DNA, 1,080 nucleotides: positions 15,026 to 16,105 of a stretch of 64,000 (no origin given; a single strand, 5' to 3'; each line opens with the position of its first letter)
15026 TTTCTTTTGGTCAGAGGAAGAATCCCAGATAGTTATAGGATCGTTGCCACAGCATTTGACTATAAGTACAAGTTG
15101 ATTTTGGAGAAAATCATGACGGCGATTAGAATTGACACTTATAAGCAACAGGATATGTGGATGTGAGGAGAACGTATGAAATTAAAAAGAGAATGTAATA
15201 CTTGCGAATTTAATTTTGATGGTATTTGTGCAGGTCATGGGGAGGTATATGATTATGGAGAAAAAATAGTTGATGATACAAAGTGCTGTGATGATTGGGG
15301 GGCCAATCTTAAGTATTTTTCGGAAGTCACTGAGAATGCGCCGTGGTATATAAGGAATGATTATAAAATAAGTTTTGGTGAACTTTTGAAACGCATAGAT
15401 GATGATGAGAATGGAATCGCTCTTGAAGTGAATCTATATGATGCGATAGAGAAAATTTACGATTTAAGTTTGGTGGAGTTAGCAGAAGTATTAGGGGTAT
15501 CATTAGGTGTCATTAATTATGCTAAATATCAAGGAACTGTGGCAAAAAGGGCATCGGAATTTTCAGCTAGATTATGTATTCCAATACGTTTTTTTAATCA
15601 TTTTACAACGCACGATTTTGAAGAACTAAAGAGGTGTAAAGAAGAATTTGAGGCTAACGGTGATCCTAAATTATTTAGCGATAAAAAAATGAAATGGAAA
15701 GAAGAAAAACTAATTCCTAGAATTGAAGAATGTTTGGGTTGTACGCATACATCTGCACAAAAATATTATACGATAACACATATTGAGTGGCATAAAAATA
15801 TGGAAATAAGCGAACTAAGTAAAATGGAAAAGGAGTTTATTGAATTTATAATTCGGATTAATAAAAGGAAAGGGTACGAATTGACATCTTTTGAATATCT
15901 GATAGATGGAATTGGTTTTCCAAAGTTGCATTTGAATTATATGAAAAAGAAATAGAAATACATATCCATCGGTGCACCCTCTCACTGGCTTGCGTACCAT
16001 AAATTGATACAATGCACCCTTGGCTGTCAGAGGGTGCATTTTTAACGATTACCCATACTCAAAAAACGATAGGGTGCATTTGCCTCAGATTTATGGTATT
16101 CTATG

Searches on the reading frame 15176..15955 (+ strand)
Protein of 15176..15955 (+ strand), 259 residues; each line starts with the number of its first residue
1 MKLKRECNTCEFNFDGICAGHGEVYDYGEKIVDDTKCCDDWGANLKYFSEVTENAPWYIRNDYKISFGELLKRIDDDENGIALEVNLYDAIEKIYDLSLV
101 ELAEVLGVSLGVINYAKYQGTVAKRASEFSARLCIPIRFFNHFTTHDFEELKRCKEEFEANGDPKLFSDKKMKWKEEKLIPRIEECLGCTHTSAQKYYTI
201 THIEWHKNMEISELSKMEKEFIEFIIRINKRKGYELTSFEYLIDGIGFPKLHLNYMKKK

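Call 3: search_protein_families(library=pfam, proteins=[window:15176-15955:+], max_evalue=1)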
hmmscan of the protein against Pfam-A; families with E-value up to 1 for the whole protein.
window:15176-15955:+ (259 aa): 1 family
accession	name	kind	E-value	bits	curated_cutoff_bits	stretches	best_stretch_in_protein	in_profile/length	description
PF13412.12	HTH_24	-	0.12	12.5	21.9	1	96-115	17-36/48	Winged helix-turn-helix DNA-binding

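Call 4: search_protein_families(library=padloc, proteins=[window:15176-15955:+], max_evalue=1)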
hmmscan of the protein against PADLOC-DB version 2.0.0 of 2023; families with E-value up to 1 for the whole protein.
window:15176-15955:+ (259 aa): 0 families

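Call 5: search_protein_families(library=phrogs, proteins=[window:15176-15955:+], max_evalue=1)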
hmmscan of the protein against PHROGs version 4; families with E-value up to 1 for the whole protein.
window:15176-15955:+ (259 aa): 3 families
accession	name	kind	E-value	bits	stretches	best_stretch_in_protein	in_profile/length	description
phrog_13806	-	unknown function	0.011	16.5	1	142-160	3-21/57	-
phrog_21565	-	unknown function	0.083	14.1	1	30-71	20-61/94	-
phrog_6283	-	unknown function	0.23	12.5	1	185-227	12-53/56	-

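Call 6: search_protein_families(library=ncbifam, proteins=[window:15176-15955:+], max_evalue=1)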
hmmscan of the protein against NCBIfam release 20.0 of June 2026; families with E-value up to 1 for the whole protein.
window:15176-15955:+ (259 aa): 2 families
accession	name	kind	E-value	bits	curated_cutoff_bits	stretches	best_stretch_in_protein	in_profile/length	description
TIGR04176.1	MarR_EPS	equivalog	0.077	13.1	88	1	87-116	9-38/105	MarR family EPS-associated transcriptional regulator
TIGR02443.1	TIGR02443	equivalog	0.28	11.1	49.45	1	169-202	19-50/59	YheV family putative zinc ribbon protein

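Call 17: find_homologous_proteins(query=window:15176-15955:+, max_evalue=0.001)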
Query window:15176-15955:+ (259 aa): 22 proteins with E <= 0.001 among 340 candidates.
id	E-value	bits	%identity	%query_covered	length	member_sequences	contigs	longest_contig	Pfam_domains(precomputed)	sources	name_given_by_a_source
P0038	2.1e-175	599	100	100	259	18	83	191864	-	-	-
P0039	2.3e-141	488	79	100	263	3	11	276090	-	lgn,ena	-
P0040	1.2e-104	368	60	99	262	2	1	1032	-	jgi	jgi:hypothetical protein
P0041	1.0e-102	361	60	99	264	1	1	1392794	-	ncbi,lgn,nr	ncbi:MAG: hypothetical protein F8N38_15480 [Hungatella sp.]|nr:hypothetical protein [Hungatella sp.]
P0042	2.2e-93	331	61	88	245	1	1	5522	-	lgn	-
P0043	1.2e-76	276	48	100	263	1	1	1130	-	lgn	-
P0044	2.9e-73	265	70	62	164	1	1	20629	-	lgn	-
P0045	2.3e-69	252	65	63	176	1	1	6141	-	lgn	-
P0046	7.8e-69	250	62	69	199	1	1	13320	-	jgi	jgi:hypothetical protein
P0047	2.1e-61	226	43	99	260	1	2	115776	-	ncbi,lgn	-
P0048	8.8e-61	224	42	100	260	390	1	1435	-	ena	-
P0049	3.5e-54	202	38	99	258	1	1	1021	-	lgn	-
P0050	8.2e-54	201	41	99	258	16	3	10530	-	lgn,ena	-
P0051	7.7e-53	198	38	96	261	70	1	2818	-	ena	-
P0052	9.5e-53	197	51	68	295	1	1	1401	-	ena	-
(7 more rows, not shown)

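Call 19: find_encoding_contigs(protein=P0041, flank=6000, max_places=3)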
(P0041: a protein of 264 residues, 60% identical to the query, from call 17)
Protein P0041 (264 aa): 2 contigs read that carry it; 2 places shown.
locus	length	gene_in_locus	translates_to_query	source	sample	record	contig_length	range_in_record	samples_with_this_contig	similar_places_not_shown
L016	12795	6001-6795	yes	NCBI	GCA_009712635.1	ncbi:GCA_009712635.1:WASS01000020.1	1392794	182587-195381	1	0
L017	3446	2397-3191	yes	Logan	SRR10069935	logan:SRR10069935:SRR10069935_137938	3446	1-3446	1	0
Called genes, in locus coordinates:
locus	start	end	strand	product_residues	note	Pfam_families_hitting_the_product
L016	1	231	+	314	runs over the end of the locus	-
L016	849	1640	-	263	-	PF14337:Abi_alpha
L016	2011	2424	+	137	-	-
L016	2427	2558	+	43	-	-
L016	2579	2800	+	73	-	-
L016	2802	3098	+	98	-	PF16079:Phage_holin_5_2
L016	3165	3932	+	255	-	PF01510:Amidase_2, PF19127:Choline_bind_3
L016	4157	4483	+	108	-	-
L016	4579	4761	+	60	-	-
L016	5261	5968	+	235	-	-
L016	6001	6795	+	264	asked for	-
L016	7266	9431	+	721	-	PF00990:GGDEF, PF00563:EAL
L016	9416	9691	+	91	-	PF00708:Acylphosphatase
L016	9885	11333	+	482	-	PF01547:SBP_bac_1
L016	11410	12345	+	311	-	PF00528:BPD_transp_1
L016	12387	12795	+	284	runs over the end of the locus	PF00528:BPD_transp_1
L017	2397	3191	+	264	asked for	-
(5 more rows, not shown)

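Call 20: find_encoding_contigs(protein=P0047, flank=6000, max_places=3)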
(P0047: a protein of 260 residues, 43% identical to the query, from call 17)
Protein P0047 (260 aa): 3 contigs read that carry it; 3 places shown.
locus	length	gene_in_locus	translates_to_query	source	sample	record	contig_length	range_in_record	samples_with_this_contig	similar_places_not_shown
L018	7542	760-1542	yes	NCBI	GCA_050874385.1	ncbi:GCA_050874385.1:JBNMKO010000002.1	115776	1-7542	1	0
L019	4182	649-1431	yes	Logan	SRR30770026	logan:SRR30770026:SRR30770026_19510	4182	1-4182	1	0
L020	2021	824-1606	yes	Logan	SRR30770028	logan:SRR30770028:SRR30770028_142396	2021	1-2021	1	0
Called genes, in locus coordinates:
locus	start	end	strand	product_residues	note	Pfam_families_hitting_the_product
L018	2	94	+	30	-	?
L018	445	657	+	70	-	-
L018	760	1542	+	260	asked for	-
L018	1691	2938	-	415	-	PF05569:Peptidase_M56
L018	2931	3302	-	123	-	PF03965:Penicillinase_R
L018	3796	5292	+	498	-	PF03577:Peptidase_C69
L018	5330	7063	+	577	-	PF00015:MCPsignal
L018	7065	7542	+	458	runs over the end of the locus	PF01547:SBP_bac_1, PF13416:SBP_bac_8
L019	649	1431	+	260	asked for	-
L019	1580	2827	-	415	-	PF05569:Peptidase_M56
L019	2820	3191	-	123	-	PF03965:Penicillinase_R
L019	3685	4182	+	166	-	?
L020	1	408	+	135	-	?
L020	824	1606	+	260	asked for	-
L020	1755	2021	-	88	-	?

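Call 39: predict_structure(alignment_id=A3)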
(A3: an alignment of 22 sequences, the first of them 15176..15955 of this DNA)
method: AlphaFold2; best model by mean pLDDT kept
length: 259 residues; sequences in the alignment: 22
mean_pLDDT: 82.7   pTM: 0.69
mean pLDDT of the five models: 82.7, 79.9, 79.1, 78.6, 75.0
residues with pLDDT >= 90: 97; 70-90: 107; 50-70: 55; < 50: 0
segments of 3 or more residues with pLDDT < 50: none
pLDDT, mean of each block of 10 residues (from residue 1): 62 60 66 64 69 85 72 88 92 90 87 89 91 93 95 93 62 79 93 90 88 86 91 90 86 89
secondary structure, 60 per line:
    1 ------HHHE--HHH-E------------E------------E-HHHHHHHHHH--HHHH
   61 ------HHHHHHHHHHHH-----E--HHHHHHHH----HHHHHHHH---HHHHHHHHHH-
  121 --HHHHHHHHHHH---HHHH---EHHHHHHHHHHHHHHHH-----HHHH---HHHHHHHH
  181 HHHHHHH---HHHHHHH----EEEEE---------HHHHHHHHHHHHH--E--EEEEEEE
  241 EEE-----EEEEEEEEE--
elements in order: H45-54 H57-60 H67-78 H87-94 H99-106 H110-119 H123-133 H137-140 H145-160 H166-169 H173-187 H191-197 E202-206 H216-228 E234-243 E249-257

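Call 46: fold_search(model_id=the predicted structure, library=pdb)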
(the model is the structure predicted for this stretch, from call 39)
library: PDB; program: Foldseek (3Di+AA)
matches with E <= 10: 200; with E <= 0.001: 0
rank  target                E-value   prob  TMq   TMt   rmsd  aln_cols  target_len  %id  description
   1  7dlv_E                2.1e-01  0.60  0.19  0.34  15.4       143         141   16  shrimp dUTPase in complex with Stl (released 2021-12-01)
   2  7dlv_F                3.0e-01  0.54  0.19  0.33  15.3       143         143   16  shrimp dUTPase in complex with Stl (released 2021-12-01)
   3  2ef8_B                4.1e-01  0.60  0.17  0.43   5.9        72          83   25  Crystal structure of C.EcoT38IS (released 2008-02-26)
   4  1lli_A                4.6e-01  0.69  0.18  0.45   8.9        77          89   19  THE CRYSTAL STRUCTURE OF A MUTANT PROTEIN WITH ALTERED BUT IMPROVED HYDROPHOBIC CORE PACKING (released 1994-08-31)
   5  6h4c_B                4.6e-01  0.28  0.18  0.31  13.9       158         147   13  A polyamorous repressor: deciphering the evolutionary strategy used by the phage-inducible chromosomal islands to spre (released 2019-08-28)
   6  8qnl_B                4.8e-01  0.57  0.17  0.34   6.7        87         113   20  Structure of the toxin-antitoxin NatRT complex from Pseudomonas aeruginosa (released 2024-10-02)
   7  7pwj_FFF              4.8e-01  0.38  0.19  0.32  15.6       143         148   17  dUTPase from human in complex with Stl (released 2022-12-28)
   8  8qnl_A                6.0e-01  0.54  0.17  0.31   6.6        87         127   20  Structure of the toxin-antitoxin NatRT complex from Pseudomonas aeruginosa (released 2024-10-02)
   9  7wju_A                6.0e-01  0.04  0.12  0.09  17.1       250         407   11  Cryo-EM structure of the AsCas12f1-sgRNAv1-dsDNA ternary complex (released 2023-01-18)
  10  7pwj_CCC              8.3e-01  0.25  0.18  0.31  15.6       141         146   17  dUTPase from human in complex with Stl (released 2022-12-28)
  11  8p8o_J                8.7e-01  0.25  0.18  0.32  15.7       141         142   17  M. tuberculosis dUTPase - Stl1-159 (StlNT) complex structure (released 2024-11-27)
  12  6h49                  1.1e+00  0.21  0.18  0.31  15.4       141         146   15  A polyamorous repressor: deciphering the evolutionary strategy used by the phage-inducible chromosomal islands to spread (released 2019-08-28)
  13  9nzr_A                1.1e+00  0.04  0.13  0.10  21.9       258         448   13  Structure of Al3Cas12f State II (released 2026-04-08)
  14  6ke6_3E               1.1e+00  0.04  0.10  0.07  22.2       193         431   16  3.4 angstrom cryo-EM structure of yeast 90S small subunit preribosome (released 2020-08-05)
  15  6rxt_CD               1.3e+00  0.04  0.11  0.08  16.1       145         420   14  Cryo-EM structure of the 90S pre-ribosome (Kre33-Noc4) from Chaetomium thermophilum, state A (released 2019-08-14)
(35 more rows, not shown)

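Call 48: find_related_loci(query=A3, collection=viral_contigs, flank=5000)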
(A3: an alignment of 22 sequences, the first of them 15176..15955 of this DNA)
Query A3 (259 aa) in viral_contigs; peptide patterns used: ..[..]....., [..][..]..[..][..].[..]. (x = any residue, [..] = any of these).
78 stretches matched a pattern, but none encodes a relative of the query by tblastn (E <= 1e-3).

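Call 51: find_related_loci(query=A3, collection=metagenome_contigs, flank=5000)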
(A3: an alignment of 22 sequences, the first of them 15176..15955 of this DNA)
Query A3 (259 aa) in metagenome_contigs; peptide patterns used: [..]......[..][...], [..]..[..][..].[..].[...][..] (x = any residue, [..] = any of these).
499 stretches matched a pattern; 146 encode a relative of the query (tblastn E <= 1e-3); the best 80 are kept; 80 distinct loci.
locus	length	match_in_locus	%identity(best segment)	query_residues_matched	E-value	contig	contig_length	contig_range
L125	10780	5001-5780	42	1-259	8e-67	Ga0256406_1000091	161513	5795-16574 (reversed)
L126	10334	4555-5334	42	1-259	1e-66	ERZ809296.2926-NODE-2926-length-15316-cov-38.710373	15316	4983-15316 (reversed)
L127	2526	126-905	42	1-259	7e-68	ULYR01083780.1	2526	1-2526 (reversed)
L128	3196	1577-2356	42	1-259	7e-67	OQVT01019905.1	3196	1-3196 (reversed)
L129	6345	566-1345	42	1-259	9e-67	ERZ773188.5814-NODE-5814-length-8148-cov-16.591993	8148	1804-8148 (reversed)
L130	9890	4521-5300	42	1-259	1e-66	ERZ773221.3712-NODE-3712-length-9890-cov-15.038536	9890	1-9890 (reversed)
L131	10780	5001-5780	42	1-259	1e-66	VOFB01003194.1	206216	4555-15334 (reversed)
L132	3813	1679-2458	42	1-259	2e-66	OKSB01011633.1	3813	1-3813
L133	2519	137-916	42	1-259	1e-67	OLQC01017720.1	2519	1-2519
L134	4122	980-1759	42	1-259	1e-66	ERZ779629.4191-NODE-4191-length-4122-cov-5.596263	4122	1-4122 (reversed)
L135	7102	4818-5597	42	1-259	1e-66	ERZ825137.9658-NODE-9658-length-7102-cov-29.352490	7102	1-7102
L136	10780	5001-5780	42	1-259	1e-66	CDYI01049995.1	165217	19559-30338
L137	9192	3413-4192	42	1-259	1e-66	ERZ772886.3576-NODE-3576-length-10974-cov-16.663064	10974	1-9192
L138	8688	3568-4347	42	1-259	2e-66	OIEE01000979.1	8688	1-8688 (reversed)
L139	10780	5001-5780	42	1-259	3e-66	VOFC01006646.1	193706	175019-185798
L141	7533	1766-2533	44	5-259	2e-64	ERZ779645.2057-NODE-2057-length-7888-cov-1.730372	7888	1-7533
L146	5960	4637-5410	41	1-257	7e-61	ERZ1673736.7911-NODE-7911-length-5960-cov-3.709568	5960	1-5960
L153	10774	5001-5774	37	3-258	3e-56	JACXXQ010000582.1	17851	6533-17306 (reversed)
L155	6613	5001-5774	38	3-258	2e-56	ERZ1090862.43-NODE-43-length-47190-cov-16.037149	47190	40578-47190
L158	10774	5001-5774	37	3-258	2e-55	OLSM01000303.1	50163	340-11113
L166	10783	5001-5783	37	1-259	1e-54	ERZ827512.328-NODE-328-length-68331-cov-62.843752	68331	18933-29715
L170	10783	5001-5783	37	1-259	5e-53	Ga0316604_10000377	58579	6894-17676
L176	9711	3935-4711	36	3-259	7e-50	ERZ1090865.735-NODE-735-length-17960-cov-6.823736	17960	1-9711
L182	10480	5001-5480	47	1-158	2e-45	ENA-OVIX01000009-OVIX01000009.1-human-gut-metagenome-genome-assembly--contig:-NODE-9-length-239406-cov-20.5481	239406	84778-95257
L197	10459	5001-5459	44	1-158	2e-41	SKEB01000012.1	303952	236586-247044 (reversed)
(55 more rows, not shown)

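Call 60: search_protein_families(library=pfam, proteins=[L155:3001-4986:+, L153:5812-8982:+, L182:3232-4998:+, L127:848-2242:+, L146:2686-4503:+, L176:2445-3797:+, L141:2547-3752:+, L016:5261-5968:+], max_evalue=0.01)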
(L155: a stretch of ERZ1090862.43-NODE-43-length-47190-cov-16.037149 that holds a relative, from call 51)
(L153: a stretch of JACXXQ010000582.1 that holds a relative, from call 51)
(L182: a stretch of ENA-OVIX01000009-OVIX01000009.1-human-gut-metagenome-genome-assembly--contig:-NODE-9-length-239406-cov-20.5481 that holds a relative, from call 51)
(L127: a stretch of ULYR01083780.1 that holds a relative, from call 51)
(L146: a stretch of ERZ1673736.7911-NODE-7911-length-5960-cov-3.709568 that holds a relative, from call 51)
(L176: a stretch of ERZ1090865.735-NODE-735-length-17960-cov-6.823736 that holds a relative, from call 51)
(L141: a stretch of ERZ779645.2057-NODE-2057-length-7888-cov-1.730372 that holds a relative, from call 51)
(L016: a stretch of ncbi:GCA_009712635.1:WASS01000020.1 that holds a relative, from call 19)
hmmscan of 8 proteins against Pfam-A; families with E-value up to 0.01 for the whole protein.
L155:3001-4986:+ (662 aa): 1 family
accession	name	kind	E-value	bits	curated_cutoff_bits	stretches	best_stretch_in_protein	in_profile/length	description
PF01555.25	N6_N4_Mtase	-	7.5e-38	131.1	26.7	1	123-436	1-206/221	DNA methylase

L153:5812-8982:+ (1057 aa): 3 families
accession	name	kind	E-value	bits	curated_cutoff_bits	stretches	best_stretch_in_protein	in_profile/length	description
PF19778.5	RE_endonuc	-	5.7e-36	123.1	23.4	1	942-1047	1-105/108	Endonuclease domain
PF04851.21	ResIII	-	1.4e-15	58.1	22.5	1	76-247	20-162/164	Type III restriction enzyme, res subunit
PF00270.35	DEAD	-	5.2e-07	30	26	1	85-251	13-164/167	DEAD/DEAH box helicase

L182:3232-4998:+ (589 aa): 7 families
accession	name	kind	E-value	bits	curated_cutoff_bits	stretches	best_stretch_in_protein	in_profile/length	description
PF00580.27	UvrD-helicase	-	1.3e-40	140.3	23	2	15-122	1-110/271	UvrD/REP helicase N-terminal domain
PF13245.12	AAA_19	-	5.1e-19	69.2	25.1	1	24-235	9-132/134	AAA domain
PF13361.12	UvrD_C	-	1.3e-08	35.1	25.6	1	490-557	284-346/350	UvrD-like helicase C-terminal domain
PF13538.12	UvrD_C_2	-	0.00026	21.2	27.4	0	494-514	2-22/52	UvrD-like helicase C-terminal domain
PF13086.12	AAA_11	-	0.00033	21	27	0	16-81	3-75/257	AAA domain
PF13604.12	AAA_30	-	0.0018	18.5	27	0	19-88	6-75/191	AAA domain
PF13401.12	AAA_22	-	0.004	17.9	27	0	28-227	7-122/130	AAA domain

L127:848-2242:+ (465 aa): 0 families

L146:2686-4503:+ (606 aa): 1 family
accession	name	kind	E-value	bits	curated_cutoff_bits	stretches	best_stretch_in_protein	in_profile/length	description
PF00149.33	Metallophos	-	7.5e-11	43.3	21.5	1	106-340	2-190/191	Calcineurin-like phosphoesterase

L176:2445-3797:+ (451 aa): 1 family
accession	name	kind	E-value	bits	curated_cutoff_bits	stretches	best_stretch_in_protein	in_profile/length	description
PF06838.17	Met_gamma_lyase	-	1.2e-165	551.5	24.2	1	39-444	3-403/405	Methionine gamma-lyase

L141:2547-3752:+ (402 aa): 1 family
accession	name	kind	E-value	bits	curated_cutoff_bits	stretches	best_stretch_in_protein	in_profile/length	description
PF03382.20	DUF285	-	0.0029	17.8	25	0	344-380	25-59/120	Mycoplasma protein of unknown function, DUF285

L016:5261-5968:+ (235 aa): 0 families

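Call 61: search_protein_families(library=padloc, proteins=[L155:3001-4986:+, L153:5812-8982:+, L182:3232-4998:+, L127:848-2242:+, L146:2686-4503:+, L176:2445-3797:+, L141:2547-3752:+, L016:5261-5968:+], max_evalue=0.01)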
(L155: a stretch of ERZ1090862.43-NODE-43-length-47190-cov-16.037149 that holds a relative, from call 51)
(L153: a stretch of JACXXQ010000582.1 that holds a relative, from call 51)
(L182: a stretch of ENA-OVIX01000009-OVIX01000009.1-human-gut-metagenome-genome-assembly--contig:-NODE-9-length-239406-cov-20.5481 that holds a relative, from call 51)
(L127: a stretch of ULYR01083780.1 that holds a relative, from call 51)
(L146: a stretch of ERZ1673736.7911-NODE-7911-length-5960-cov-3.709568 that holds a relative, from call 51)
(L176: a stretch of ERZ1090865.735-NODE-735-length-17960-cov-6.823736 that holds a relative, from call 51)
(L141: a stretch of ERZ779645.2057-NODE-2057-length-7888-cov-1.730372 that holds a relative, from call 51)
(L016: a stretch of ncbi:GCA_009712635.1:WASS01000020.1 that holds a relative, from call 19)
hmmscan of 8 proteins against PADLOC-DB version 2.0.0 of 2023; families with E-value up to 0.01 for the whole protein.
L155:3001-4986:+ (662 aa): 36 families (the best 25 are shown)
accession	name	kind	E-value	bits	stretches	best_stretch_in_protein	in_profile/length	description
PDLC03634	MTase_III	-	4.1e-212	704.4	1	14-658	3-616/621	Type III methyltransferase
PDLC03637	MTase_III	-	9.4e-147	487.7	1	8-474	32-486/513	Type III methyltransferase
PDLC03641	MTase_III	-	1.1e-116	388.9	1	25-479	16-484/657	Type III methyltransferase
PDLC03644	MTase_III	-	7.1e-104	346.5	1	67-448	5-388/542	Type III methyltransferase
PDLC03640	MTase_III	-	2.8e-71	238.8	2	99-256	42-205/654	Type III methyltransferase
PDLC03636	MTase_III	-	1.8e-60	203.3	2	170-446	93-398/575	Type III methyltransferase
PDLC03642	MTase_III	-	6.5e-58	194.7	1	97-447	79-405/528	Type III methyltransferase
PDLC03639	MTase_III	-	1.5e-49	166.9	2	99-317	86-286/639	Type III methyltransferase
PDLC03635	MTase_III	-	1.4e-40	137.7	3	170-252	265-352/708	Type III methyltransferase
PDLC03643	MTase_III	-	1.4e-38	131.2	1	177-445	1-270/465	Type III methyltransferase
PDLC03638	MTase_III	-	3.3e-36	122.9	2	171-424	429-654/816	Type III methyltransferase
PDLC03354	MTase_II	-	4.9e-36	122.6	1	100-427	60-362/425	Type II methyltransferase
PDLC03646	MTase_III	-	4.9e-36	122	2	314-464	698-849/1057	Type III methyltransferase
PDLC03278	MTase_II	-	1.2e-29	102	2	110-251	8-123/390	Type II methyltransferase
PDLC03300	MTase_II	-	6.6e-27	92.4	2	99-251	10-164/302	Type II methyltransferase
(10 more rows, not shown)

L153:5812-8982:+ (1057 aa): 7 families
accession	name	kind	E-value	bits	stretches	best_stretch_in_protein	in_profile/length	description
PDLC03647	REase_III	-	0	1021.5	2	7-628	1-636/989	Type III restriction enzyme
PDLC03649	REase_III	-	2.8e-100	334.7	2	11-581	7-577/973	Type III restriction enzyme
PDLC03650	REase_III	-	8.4e-10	35.7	1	495-573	375-451/898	Type III restriction enzyme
PDLC03648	REase_III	-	2.9e-07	27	1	504-570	317-380/871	Type III restriction enzyme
PDLC03653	REase_III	-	1.8e-06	24.4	1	489-541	417-469/883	Type III restriction enzyme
PDLC01763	Cas3b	-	0.0001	19.2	1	63-225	240-394/762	-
PDLC01098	C3a216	-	0.002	16.3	1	818-856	4-41/68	adaptation associated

L182:3232-4998:+ (589 aa): 49 families (the best 25 are shown)
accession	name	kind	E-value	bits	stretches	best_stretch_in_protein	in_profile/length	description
PDLC00127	GajB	-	4.8e-198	657.4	1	12-584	6-592/594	UrvD helicase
PDLC00133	GajB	-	1.9e-108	360.9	1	9-366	6-377/382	UrvD helicase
PDLC00117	GajB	-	2.7e-66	222.3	2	149-569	176-584/604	UrvD helicase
PDLC00130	GajB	-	1.4e-50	170.2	2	150-576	164-586/589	UrvD helicase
PDLC00132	GajB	-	2.6e-50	169.7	3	14-102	3-90/625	UrvD helicase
PDLC00114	GajB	-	9.7e-41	138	3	151-273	175-294/635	UrvD helicase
PDLC03802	RTasHel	-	3.6e-39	133.2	1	12-277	3-272/675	DRT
PDLC00123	GajB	-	1.4e-37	127.6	1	15-567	5-516/540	UrvD helicase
PDLC00103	GajB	-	4.4e-37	126.3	1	16-569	18-587/612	UrvD helicase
PDLC00118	GajB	-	4.4e-35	119.5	1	27-554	6-482/515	UrvD helicase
PDLC00119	GajB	-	1.2e-34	118.3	2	154-558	181-543/565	UrvD helicase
PDLC00135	GajB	-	9.8e-34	115.2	2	25-272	19-246/603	UrvD helicase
PDLC00112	GajB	-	1.2e-30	104.7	3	14-112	6-106/581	UrvD helicase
PDLC00138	GajB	-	4.6e-30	102.8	2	174-556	203-565/581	UrvD helicase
PDLC00129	GajB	-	1.1e-29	101.5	3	167-297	200-326/594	UrvD helicase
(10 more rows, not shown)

L127:848-2242:+ (465 aa): 0 families

L146:2686-4503:+ (606 aa): 0 families

L176:2445-3797:+ (451 aa): 0 families

L141:2547-3752:+ (402 aa): 0 families

L016:5261-5968:+ (235 aa): 0 families
